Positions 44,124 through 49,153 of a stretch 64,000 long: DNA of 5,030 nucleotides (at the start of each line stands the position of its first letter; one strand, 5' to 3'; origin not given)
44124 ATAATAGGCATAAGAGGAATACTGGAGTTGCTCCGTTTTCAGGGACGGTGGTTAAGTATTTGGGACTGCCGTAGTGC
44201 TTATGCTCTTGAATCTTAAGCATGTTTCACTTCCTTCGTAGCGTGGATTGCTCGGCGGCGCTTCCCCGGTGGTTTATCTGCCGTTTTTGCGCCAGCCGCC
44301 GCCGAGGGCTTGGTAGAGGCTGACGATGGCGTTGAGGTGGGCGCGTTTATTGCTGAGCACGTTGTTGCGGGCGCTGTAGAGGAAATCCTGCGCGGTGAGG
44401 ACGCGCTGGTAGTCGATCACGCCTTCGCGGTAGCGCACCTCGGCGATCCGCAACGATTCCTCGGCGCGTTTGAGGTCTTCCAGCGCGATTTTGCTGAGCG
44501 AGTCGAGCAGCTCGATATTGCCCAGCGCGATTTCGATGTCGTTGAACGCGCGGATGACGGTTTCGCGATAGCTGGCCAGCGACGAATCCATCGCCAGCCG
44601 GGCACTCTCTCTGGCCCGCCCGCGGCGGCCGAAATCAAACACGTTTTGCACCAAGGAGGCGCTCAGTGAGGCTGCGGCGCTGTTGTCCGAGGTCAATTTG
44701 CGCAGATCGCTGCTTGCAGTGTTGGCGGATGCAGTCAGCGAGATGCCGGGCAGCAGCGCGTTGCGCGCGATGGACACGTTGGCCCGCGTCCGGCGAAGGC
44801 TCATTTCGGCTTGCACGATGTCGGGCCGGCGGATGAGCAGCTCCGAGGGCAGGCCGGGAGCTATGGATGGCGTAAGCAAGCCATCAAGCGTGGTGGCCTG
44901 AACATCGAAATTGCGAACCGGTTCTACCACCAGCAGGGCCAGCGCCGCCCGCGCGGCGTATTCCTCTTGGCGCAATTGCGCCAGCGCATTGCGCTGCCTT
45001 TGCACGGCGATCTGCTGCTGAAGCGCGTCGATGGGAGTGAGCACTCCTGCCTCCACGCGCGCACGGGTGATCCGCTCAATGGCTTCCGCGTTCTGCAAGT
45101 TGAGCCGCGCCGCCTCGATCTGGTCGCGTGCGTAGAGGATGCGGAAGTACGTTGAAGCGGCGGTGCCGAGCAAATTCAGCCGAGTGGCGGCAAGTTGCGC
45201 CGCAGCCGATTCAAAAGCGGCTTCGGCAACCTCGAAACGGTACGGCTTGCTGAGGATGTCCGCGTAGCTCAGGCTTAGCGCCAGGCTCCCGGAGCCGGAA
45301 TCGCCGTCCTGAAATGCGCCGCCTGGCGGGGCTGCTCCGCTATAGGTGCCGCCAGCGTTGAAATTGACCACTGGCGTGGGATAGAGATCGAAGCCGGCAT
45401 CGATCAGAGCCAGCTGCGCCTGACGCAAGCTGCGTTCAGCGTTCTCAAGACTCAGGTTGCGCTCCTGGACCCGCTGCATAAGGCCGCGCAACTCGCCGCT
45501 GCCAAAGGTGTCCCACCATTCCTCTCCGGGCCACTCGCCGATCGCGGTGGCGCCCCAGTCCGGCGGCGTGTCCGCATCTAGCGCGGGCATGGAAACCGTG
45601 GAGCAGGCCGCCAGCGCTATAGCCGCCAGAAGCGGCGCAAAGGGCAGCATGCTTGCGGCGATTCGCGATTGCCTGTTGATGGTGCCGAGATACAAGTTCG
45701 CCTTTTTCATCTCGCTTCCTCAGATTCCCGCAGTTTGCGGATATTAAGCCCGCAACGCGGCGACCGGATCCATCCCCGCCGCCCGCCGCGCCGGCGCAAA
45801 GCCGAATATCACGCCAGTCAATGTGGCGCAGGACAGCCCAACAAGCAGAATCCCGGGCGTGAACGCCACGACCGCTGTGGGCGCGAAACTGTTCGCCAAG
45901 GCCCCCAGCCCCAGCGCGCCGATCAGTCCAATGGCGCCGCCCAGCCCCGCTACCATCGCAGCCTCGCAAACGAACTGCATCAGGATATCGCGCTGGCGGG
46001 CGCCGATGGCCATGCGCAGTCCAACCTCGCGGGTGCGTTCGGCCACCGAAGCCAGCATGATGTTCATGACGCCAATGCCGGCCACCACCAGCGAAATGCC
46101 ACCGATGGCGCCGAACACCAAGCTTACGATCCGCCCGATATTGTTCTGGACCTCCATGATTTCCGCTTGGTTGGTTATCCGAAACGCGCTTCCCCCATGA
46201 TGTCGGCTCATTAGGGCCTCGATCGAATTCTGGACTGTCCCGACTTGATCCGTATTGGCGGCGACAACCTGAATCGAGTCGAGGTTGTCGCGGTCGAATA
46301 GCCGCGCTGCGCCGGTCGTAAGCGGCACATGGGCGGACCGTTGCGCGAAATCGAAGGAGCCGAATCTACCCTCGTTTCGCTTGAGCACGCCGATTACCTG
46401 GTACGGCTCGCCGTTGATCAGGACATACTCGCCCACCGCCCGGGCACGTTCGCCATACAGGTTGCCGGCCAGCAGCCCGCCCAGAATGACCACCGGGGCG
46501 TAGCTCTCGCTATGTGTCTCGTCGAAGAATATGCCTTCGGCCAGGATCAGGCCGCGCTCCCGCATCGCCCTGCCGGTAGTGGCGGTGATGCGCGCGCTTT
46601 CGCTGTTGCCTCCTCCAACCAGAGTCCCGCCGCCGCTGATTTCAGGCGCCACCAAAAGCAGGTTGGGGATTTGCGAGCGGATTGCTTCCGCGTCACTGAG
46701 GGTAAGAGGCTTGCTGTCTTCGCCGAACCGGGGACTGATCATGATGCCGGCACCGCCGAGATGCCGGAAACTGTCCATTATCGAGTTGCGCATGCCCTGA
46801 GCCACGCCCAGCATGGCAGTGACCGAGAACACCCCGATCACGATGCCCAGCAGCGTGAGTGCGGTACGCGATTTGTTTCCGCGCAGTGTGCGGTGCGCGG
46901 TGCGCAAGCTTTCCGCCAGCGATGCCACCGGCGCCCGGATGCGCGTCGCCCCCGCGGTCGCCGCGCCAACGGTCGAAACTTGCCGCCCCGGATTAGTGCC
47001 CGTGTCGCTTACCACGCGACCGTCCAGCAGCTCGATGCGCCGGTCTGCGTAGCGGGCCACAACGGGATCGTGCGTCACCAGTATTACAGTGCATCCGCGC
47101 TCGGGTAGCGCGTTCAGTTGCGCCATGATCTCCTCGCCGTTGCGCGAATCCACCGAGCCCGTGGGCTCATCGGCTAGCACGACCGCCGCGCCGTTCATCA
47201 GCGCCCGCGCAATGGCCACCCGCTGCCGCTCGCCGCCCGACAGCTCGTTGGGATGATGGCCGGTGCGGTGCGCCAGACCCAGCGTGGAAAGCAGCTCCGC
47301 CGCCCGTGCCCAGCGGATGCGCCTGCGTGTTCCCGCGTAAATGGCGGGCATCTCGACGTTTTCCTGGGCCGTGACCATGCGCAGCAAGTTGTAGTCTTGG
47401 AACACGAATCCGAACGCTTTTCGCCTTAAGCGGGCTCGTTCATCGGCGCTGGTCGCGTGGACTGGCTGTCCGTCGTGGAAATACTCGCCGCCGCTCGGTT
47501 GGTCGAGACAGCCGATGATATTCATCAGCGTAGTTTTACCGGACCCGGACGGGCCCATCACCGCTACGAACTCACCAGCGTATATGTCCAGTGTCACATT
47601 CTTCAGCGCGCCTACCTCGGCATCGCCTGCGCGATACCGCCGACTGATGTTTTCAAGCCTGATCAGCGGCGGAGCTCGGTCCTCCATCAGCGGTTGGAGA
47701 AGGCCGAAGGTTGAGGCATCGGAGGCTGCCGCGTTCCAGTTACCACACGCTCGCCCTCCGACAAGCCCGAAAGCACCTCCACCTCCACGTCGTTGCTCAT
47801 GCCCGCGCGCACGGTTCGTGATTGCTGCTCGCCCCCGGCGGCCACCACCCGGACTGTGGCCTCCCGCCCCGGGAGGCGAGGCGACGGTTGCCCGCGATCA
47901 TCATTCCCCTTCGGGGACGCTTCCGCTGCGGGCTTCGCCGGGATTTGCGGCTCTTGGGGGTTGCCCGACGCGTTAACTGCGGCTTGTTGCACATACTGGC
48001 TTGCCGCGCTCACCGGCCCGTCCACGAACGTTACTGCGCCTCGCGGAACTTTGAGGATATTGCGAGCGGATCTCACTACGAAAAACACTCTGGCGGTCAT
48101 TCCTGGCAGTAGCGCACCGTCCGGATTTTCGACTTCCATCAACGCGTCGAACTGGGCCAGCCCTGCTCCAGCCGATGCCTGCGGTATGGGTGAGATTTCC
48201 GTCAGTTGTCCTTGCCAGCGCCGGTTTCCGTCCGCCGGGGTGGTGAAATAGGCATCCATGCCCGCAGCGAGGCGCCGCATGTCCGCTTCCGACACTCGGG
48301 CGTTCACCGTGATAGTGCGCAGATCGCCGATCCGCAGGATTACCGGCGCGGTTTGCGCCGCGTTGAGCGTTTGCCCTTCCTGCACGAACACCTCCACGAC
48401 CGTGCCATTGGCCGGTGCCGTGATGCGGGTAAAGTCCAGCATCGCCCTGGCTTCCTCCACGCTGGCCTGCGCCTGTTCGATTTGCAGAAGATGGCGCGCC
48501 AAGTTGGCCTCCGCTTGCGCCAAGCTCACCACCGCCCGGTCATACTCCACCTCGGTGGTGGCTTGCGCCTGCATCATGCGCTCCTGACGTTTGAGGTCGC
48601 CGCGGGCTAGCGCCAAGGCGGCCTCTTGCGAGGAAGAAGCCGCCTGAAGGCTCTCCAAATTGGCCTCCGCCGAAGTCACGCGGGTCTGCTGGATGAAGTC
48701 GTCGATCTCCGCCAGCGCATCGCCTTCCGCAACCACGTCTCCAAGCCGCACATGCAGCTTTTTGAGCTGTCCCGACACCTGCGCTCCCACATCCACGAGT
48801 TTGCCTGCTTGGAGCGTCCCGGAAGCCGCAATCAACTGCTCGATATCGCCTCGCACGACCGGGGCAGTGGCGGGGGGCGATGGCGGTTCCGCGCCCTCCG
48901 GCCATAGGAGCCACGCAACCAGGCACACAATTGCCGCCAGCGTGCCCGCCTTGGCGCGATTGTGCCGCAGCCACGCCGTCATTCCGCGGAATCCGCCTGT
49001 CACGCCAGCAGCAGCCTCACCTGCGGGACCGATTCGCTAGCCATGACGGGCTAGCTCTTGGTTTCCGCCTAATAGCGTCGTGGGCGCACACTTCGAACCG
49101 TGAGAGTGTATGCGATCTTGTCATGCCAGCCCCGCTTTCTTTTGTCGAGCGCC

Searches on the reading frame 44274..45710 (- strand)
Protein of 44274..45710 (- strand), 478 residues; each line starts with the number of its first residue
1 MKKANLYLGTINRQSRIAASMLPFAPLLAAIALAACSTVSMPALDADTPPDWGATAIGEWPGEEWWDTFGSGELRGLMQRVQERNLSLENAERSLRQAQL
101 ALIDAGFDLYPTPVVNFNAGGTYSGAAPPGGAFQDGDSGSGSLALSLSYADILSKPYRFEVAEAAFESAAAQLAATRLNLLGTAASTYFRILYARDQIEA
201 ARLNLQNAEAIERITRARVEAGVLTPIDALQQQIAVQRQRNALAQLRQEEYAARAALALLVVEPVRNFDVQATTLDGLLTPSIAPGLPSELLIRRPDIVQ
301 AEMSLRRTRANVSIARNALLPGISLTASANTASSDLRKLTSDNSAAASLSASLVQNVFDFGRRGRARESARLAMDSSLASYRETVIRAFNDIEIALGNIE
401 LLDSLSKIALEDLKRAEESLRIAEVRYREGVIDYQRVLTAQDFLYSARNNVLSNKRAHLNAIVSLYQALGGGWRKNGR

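Call 72: search_protein_families(library=pfam, proteins=[window:44274-45710:-], max_evalue=0.00001)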
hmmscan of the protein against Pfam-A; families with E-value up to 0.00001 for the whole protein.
window:44274-45710:- (478 aa): 1 family
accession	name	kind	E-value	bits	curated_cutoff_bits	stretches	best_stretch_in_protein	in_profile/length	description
PF02321.23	OEP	-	5.6e-42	144.1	22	2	294-470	11-187/187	Outer membrane efflux protein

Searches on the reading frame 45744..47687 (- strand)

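Call 72: search_protein_families(library=pfam, proteins=[window:45744-47687:-], max_evalue=0.00001)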
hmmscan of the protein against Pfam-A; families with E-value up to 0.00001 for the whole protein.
window:45744-47687:- (647 aa): 3 families
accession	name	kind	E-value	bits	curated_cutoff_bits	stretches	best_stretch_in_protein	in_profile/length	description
PF12704.14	MacB_PCD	-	4.1e-38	132.2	27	1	275-492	1-207/207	MacB-like periplasmic core domain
PF00005.33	ABC_tran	-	1.1e-33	117.1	25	1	28-176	1-136/137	ABC transporter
PF02687.27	FtsX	-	4.7e-17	62.6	25.5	1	527-641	2-120/120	FtsX-like permease C-terminal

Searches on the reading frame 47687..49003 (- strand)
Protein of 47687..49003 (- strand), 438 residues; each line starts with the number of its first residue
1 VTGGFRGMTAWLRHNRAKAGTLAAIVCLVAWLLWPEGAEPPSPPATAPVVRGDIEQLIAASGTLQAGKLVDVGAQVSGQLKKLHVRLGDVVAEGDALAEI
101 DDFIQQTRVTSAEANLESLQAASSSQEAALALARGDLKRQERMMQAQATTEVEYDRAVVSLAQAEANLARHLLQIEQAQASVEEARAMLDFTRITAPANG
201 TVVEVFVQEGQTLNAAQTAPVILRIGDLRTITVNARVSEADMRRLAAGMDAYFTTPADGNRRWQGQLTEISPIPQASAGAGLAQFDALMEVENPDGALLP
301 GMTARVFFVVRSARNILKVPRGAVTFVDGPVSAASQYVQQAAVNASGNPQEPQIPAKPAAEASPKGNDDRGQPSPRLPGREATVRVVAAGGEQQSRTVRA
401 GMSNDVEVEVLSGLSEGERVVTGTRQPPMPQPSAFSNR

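Call 72: search_protein_families(library=pfam, proteins=[window:47687-49003:-], max_evalue=0.00001)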
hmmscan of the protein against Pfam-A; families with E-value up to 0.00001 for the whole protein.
window:47687-49003:- (438 aa): 4 families
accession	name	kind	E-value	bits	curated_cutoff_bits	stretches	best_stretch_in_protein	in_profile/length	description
PF16576.10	HlyD_D23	-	2.5e-22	79.7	30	1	58-304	6-214/214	Barrel-sandwich domain of CusB or HlyD membrane-fusion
PF13437.12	HlyD_3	-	2.3e-16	60.9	22.2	1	194-301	2-106/106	HlyD family secretion protein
PF13533.13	Biotin_lipoyl_2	-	1.8e-11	44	29.8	1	74-101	5-32/32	Biotin-lipoyl like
PF00364.28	Biotin_lipoyl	-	6.9e-08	32.7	22.1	0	192-215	43-66/73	Biotin-requiring enzyme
